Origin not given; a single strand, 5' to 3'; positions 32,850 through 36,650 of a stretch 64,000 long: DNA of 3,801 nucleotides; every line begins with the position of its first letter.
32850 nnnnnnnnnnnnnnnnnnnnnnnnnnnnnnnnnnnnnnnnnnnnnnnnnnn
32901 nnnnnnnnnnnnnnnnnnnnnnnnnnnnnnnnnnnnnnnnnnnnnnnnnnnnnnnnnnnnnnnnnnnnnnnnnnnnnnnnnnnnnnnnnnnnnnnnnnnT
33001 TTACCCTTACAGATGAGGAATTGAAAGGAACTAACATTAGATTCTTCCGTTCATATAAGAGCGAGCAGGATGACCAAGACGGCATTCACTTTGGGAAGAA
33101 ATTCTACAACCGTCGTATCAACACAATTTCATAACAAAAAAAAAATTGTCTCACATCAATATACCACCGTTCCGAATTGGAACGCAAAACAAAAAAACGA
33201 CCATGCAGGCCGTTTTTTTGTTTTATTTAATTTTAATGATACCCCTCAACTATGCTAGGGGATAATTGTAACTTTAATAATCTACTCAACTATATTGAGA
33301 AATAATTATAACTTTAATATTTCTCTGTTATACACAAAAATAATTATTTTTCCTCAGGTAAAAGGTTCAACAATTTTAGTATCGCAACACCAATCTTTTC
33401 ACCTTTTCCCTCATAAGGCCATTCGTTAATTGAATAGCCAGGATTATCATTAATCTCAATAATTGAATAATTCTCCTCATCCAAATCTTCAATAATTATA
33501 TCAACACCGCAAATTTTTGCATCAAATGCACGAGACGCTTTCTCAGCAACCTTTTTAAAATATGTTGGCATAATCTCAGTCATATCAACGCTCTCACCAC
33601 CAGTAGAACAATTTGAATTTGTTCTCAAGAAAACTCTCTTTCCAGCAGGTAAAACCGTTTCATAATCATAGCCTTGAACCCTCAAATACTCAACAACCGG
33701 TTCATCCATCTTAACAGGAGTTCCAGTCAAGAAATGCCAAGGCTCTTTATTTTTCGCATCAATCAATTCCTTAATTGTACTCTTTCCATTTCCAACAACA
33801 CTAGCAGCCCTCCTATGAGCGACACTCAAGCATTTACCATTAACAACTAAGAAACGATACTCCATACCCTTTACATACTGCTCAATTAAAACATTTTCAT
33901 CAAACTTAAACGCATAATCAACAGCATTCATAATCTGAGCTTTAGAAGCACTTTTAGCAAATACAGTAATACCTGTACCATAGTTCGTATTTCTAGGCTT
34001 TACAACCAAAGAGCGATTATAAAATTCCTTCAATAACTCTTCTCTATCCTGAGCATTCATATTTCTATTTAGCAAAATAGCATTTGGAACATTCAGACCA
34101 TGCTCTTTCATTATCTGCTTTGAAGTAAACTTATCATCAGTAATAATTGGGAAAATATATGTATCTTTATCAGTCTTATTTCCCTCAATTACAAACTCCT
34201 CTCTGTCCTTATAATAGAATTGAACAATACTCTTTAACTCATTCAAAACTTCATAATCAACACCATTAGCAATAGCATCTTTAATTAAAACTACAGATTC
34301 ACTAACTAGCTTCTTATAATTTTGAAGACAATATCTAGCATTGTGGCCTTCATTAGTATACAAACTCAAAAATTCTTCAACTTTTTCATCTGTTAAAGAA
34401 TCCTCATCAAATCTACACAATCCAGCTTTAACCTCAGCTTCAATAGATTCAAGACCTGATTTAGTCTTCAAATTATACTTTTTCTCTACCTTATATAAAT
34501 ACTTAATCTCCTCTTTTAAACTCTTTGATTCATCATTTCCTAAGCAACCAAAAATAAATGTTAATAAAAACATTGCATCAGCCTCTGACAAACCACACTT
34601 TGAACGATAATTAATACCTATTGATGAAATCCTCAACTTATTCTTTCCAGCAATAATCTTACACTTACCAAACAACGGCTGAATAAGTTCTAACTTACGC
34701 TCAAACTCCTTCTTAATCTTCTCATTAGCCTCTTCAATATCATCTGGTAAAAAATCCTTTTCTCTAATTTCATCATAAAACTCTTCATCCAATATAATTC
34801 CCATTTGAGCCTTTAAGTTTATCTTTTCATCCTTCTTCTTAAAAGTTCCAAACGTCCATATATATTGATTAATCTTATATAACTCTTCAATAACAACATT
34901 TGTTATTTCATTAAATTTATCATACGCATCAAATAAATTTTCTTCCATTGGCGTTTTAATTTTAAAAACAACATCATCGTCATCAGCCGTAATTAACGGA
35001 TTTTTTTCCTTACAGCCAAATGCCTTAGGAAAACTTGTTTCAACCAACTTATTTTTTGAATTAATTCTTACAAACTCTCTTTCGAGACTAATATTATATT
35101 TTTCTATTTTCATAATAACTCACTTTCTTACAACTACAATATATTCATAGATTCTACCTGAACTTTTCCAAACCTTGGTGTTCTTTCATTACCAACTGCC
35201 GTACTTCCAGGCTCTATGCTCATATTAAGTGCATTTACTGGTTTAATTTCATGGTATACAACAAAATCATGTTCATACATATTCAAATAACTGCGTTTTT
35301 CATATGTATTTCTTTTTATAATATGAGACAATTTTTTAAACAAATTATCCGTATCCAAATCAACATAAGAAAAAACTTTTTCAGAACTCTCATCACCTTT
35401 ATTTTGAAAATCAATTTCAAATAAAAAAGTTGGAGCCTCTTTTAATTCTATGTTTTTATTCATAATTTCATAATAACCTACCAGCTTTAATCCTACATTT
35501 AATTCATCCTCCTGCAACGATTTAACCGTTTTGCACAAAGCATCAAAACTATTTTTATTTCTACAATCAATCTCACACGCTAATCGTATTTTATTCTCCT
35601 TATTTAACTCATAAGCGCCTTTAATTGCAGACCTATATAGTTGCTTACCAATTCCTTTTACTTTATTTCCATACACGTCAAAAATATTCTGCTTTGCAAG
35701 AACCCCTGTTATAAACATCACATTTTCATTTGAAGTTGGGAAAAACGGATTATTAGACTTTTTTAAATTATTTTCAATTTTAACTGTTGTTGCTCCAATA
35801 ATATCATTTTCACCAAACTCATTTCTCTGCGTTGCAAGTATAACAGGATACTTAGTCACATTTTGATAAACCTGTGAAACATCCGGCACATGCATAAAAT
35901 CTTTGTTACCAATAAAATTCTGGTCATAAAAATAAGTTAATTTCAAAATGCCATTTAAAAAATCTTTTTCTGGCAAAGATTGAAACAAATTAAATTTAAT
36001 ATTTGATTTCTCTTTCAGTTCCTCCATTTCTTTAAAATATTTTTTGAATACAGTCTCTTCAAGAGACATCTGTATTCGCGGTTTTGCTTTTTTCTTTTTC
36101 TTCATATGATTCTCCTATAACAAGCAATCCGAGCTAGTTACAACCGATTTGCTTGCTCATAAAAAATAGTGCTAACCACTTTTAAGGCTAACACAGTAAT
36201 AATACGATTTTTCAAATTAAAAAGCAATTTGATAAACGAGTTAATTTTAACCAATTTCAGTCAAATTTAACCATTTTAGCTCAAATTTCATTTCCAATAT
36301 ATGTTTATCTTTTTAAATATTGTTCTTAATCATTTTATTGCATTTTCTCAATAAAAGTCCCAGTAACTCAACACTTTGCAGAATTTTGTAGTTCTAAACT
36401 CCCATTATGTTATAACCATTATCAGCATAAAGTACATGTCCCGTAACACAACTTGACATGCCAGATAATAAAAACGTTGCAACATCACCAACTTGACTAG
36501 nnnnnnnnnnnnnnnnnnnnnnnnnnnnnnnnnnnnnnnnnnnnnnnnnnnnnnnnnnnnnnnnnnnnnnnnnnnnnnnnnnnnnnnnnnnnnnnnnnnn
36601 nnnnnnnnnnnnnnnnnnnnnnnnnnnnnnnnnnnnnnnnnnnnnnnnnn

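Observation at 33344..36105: Two-gene operon: ATP-grasp ligase with a novel N-terminal domain, plus a GNAT acetyltransferase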

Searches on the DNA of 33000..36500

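Call 21: search_rna_families(source=window, start=33000, end=36500, threshold=evalue, max_evalue=1)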
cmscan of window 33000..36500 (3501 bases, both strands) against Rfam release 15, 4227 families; matches with E-value up to 1: 3.
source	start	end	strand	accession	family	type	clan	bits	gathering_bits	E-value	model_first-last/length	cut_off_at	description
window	33186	33250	-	RF02495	ohsC_RNA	Gene; antitoxin;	-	28.5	50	0.19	1-77/77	no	Oppression of Hydrophobic ORF by sRNA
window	33187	33295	-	RF00506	Thr_leader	Cis-reg; leader;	-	26.2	55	0.059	1-118/118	no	Threonine operon leader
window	33136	33230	-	RF01808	MicX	Gene; sRNA;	-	18.8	75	0.52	1-194/194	no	MicX Vibrio cholerae sRNA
